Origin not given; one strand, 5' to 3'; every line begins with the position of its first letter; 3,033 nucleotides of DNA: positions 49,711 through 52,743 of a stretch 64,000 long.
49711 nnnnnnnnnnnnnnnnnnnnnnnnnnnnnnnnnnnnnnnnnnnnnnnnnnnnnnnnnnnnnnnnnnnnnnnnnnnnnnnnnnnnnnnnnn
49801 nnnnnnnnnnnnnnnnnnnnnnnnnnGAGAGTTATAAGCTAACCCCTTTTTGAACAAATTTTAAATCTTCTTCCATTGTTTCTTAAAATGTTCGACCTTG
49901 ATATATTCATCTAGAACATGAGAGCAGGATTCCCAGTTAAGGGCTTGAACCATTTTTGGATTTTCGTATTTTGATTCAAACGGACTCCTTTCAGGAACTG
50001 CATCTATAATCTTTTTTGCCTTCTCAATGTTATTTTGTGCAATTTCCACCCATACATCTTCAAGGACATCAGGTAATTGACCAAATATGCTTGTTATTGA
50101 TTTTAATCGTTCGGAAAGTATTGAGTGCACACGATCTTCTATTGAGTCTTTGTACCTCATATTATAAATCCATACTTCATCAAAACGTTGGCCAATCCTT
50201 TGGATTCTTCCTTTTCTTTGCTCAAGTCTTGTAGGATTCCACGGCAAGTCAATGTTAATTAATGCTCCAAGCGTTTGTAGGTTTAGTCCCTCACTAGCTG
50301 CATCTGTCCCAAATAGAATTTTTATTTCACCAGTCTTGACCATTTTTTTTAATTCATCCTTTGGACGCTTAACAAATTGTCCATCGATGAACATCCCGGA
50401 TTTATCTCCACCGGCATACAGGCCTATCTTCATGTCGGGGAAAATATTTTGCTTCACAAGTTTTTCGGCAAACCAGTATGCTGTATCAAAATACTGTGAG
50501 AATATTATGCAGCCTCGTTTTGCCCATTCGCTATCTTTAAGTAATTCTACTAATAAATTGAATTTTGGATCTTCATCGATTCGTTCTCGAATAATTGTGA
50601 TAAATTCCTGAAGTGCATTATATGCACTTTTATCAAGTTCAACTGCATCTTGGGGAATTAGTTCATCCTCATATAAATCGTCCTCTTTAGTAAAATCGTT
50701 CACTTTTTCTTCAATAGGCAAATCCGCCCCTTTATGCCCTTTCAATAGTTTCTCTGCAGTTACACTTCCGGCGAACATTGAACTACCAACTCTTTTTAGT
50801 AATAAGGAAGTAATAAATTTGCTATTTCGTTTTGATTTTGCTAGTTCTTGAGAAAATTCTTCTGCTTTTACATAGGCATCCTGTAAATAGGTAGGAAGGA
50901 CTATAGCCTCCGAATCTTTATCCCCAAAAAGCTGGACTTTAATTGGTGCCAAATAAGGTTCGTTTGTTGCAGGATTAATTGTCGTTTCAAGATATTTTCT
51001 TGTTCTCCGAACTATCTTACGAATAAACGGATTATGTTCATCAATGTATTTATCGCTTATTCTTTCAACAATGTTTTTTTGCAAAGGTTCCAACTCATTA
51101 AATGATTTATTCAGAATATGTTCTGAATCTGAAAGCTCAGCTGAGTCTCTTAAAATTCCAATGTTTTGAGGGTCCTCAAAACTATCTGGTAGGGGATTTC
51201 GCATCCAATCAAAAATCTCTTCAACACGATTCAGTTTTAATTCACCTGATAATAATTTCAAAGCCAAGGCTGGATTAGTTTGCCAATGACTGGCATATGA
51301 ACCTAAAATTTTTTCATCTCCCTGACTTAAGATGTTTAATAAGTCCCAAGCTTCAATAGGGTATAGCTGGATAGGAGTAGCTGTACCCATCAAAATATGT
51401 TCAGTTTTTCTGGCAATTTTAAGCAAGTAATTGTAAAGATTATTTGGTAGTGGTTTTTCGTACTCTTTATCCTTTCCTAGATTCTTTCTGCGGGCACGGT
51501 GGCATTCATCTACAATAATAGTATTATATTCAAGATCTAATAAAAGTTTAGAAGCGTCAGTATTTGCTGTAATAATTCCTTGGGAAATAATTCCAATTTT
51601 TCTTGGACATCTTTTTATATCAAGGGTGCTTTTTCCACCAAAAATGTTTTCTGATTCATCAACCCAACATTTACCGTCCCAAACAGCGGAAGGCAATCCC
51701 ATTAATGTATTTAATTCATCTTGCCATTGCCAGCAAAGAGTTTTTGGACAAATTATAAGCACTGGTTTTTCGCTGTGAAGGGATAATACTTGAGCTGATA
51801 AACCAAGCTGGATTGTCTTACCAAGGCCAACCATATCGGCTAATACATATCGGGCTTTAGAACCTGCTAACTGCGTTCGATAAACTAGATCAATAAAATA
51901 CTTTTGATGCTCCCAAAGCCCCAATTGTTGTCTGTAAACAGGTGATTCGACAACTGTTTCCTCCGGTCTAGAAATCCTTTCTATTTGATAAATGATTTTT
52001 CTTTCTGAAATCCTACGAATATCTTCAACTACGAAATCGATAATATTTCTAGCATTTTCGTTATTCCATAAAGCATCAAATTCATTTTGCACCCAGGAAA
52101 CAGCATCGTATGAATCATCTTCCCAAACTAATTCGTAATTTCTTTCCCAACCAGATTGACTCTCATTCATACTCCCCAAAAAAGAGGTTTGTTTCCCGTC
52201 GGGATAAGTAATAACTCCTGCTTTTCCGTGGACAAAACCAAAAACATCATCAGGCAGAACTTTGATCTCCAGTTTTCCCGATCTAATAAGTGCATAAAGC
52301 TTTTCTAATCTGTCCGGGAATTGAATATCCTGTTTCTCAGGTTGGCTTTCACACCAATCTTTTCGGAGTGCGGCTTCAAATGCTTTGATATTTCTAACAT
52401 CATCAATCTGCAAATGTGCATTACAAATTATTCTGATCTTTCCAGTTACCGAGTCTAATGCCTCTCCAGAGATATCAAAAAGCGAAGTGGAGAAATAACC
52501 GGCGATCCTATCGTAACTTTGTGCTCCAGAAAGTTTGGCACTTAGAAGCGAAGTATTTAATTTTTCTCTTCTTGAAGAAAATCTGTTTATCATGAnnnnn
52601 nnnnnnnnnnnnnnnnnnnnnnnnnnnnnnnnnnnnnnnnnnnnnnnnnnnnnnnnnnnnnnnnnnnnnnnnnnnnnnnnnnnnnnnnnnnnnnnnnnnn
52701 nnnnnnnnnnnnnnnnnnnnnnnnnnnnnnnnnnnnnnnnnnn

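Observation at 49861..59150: BREX-like four-gene module without PglZ: DUF499 ATPase, small partner, DUF1156 methyltransferase, PLD-SNF2 helicase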

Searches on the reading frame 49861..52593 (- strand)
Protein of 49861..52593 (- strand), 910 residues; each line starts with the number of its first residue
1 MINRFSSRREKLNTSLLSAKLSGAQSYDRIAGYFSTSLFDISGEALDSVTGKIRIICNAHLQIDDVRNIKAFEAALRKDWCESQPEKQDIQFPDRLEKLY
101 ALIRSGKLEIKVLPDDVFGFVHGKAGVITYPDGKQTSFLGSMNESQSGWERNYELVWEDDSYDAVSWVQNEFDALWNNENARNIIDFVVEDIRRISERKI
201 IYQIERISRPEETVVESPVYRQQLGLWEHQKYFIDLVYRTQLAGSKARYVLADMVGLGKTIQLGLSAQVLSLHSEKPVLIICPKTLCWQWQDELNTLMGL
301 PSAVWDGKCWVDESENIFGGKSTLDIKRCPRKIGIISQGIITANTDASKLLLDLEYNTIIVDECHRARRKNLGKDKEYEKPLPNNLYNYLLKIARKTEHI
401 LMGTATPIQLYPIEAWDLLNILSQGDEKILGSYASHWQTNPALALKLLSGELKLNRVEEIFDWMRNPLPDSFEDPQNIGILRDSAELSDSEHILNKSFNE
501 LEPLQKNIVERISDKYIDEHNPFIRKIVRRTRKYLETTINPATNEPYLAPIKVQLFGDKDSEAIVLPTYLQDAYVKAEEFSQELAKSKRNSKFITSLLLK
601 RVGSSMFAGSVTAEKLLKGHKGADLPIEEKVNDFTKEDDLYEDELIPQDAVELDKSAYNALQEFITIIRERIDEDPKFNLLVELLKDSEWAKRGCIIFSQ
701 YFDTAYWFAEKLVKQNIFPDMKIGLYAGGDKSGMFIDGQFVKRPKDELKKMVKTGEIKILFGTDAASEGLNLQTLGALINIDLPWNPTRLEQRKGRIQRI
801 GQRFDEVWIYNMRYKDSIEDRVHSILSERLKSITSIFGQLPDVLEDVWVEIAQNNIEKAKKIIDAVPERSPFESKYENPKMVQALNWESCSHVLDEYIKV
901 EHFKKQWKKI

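Call 3: search_protein_families(library=pfam, proteins=[window:49861-52593:-], max_evalue=0.01)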
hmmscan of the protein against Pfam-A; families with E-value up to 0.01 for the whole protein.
window:49861-52593:- (910 aa): 5 families
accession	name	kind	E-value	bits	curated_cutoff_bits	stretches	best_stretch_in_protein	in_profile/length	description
PF00271.37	Helicase_C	-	1.5e-15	57.8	23.5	1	677-801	2-110/110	Helicase conserved C-terminal domain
PF13091.12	PLDc_2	-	5.1e-12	46.2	27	1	21-176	5-132/132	PLD-like domain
PF00176.29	SNF2-rel_dom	-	7.3e-11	42.1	24.9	1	247-425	18-181/290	SNF2-related domain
PF04851.21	ResIII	-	7.2e-09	36.2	22.5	1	228-408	6-163/164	Type III restriction enzyme, res subunit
PF00270.35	DEAD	-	0.00027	21.2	26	1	246-408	14-161/167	DEAD/DEAH box helicase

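Call 4: search_protein_families(library=padloc, proteins=[window:49861-52593:-], max_evalue=0.01)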
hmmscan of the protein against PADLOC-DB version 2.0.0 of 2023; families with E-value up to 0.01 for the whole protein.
window:49861-52593:- (910 aa): 48 families (the best 25 are shown)
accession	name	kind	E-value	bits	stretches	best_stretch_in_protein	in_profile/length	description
PDLC02193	PLD_Helicase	-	1.9e-230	765.6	1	1-907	2-905/905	-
PDLC02621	DrmD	-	4.3e-45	152.4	2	572-845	377-675/1040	DrmD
PDLC02707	PbeA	-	4.3e-38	129.3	1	3-372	9-395/672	PbeA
PDLC02619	DrmD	-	8.1e-37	124.8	2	756-839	489-572/872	DrmD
PDLC00659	HmaA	-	8.5e-37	124.5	2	677-855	491-665/1176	SNF2 helicase / DEAD-box helicase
PDLC02500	BrxHI|BrxHII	-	3e-36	123.4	2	755-847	528-621/933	BrxHI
PDLC02623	DrmD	-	3.4e-32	109.2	2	602-847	442-670/1040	DrmD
PDLC02704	PbeA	-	9.6e-32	108.3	1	4-372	9-400/682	PbeA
PDLC02572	DrmA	-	3.2e-30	102.8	2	683-811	509-632/1043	DrmA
PDLC02632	DrmD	-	6.8e-30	102.1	2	659-815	486-639/662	DrmD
PDLC02633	DrmD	-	2e-28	96.9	2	687-811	521-639/839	DrmD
PDLC02504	BrxHI|BrxHII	-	2.2e-26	90.1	2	735-845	515-625/971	BrxHII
PDLC02620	DrmD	-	5.6e-26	88.8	2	749-835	527-611/1060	DrmD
PDLC02843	DpdE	-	6e-23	78.7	2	248-295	177-225/1091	DpdE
PDLC02634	DrmD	-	6.1e-23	78.6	2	645-847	427-629/900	DrmD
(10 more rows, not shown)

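Call 5: search_protein_families(library=ncbifam, proteins=[window:49861-52593:-], max_evalue=0.001)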
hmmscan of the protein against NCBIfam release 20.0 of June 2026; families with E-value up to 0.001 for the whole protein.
window:49861-52593:- (910 aa): 18 families
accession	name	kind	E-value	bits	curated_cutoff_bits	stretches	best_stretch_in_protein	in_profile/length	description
NF042964.1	phospholipD_antiphage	equivalog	0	1196.7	1100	1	1-907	2-895/895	phospholipase D-like domain-containing anti-phage protein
NF038317.1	DISARM_DrmD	equivalog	1.3e-54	186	610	2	572-857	361-670/1021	DISARM system SNF2-like helicase DrmD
NF038318.1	DISARM_DrmD_b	equivalog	1.3e-36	126.2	950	2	756-839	486-569/868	DISARM system SNF2-like helicase DrmD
NF041062.1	DpdE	equivalog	5.1e-33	114.1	500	1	245-869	169-716/1048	protein DpdE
NF003426.0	PRK04914.1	equivalog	3.4e-27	95.1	576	2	225-410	153-319/959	RNA polymerase-associated protein RapA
NF053675.1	pilus_reg_Snf2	equivalog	2.7e-13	49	1100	2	737-836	908-1007/1029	pilus expression-regulating Snf2 family helicase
NF058637.1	helic_SCO1167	equivalog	3.8e-13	48.4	1200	1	677-838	764-911/932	SCO1167/SCO6262 family helicase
NF041790.1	anti-phage_ZorD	equivalog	1e-09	36.9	1500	1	209-296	564-656/1035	type I Zorya anti-phage system protein ZorD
NF010337.0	PRK13766.1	equivalog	9.4e-09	33.9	610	1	661-800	333-468/781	Hef nuclease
NF008394.0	PRK11192.1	equivalog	3.5e-07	29.4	507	1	673-803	230-344/441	ATP-dependent RNA helicase SrmB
NF053631.1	RNA_helic_CshA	equivalog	2.6e-06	26.6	646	1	736-864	267-400/434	degradosome RNA helicase CshA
NF053711.1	RNA_heli_RhlE1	exception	4.2e-06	25.8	750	1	670-804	224-342/434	RNA helicase RhlE1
NF008744.0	PRK11776.1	equivalog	1.4e-05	23.9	524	1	732-804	268-340/460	ATP-dependent RNA helicase DbpA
NF053636.1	DDHlcsCsdAPsy1082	equivalog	2.7e-05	22.9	890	1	734-802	271-339/512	DEAD/DEAH box helicase CsdA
NF003390.0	PRK04537.1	equivalog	9.2e-05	21.7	732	1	736-820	287-371/572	ATP-dependent RNA helicase RhlB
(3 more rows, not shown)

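Call 29: search_solved_structures(query=window:49861-52593:-, max_evalue=0.0001)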
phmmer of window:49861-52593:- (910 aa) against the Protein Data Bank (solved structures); distinct sequences matched with E-value up to 0.0001: 41.
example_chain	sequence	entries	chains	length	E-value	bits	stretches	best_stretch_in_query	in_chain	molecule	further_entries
8so8_A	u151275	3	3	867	6e-15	57.7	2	246-411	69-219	RNA polymerase-associated protein RapA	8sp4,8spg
6bog_A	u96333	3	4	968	8.2e-15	57.2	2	246-411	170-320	RNA polymerase-associated protein RapA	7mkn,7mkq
7m8e_F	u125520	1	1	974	8.3e-15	57.2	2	246-411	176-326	RNA polymerase-associated protein RapA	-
4s20_K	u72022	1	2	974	8.5e-15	57.2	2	246-411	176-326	RNA polymerase-associated protein RapA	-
8t0l_F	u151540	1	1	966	4.6e-14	54.7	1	246-411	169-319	RNA polymerase-associated protein RapA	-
1z63_A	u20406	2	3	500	2.7e-08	35.6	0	735-832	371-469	Helicase of the snf2/rad54 family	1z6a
7ux9_P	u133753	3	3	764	5.2e-08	34.7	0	249-422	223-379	ATP-dependent DNA helicase DDM1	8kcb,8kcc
8wh5_K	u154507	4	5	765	5.3e-08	34.7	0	249-422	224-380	ATP-dependent DNA helicase DDM1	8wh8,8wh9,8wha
8j90_K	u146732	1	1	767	5.3e-08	34.7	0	249-422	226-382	ATP-dependent DNA helicase DDM1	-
8skz_A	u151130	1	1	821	6.5e-08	34.4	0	249-422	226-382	ATP-dependent DNA helicase DDM1,Lymphoid-specific helicase chimera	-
8qy7_A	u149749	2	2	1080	7.8e-08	34.1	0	673-817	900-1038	DEAD/DEAH box helicase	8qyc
6ryr_W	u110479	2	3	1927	9.1e-08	33.9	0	759-830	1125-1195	Chromodomain-helicase-DNA-binding protein 4,Chromodomain-helicase-DNA-binding protein 4,Ch | Chromodomain-helicase-DNA-binding protein 4,CHD4,Chromodomain-helic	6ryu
5hzr_A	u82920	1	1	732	2.6e-07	32.4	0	758-822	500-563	SNF2-family ATP dependent chromatin remodeling factor like protein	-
6vzg_K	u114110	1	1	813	3e-06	28.9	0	759-823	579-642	Nuclear protein STH1/NPS1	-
6vz4_K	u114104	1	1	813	3e-06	28.9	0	759-823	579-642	Nuclear protein STH1/NPS1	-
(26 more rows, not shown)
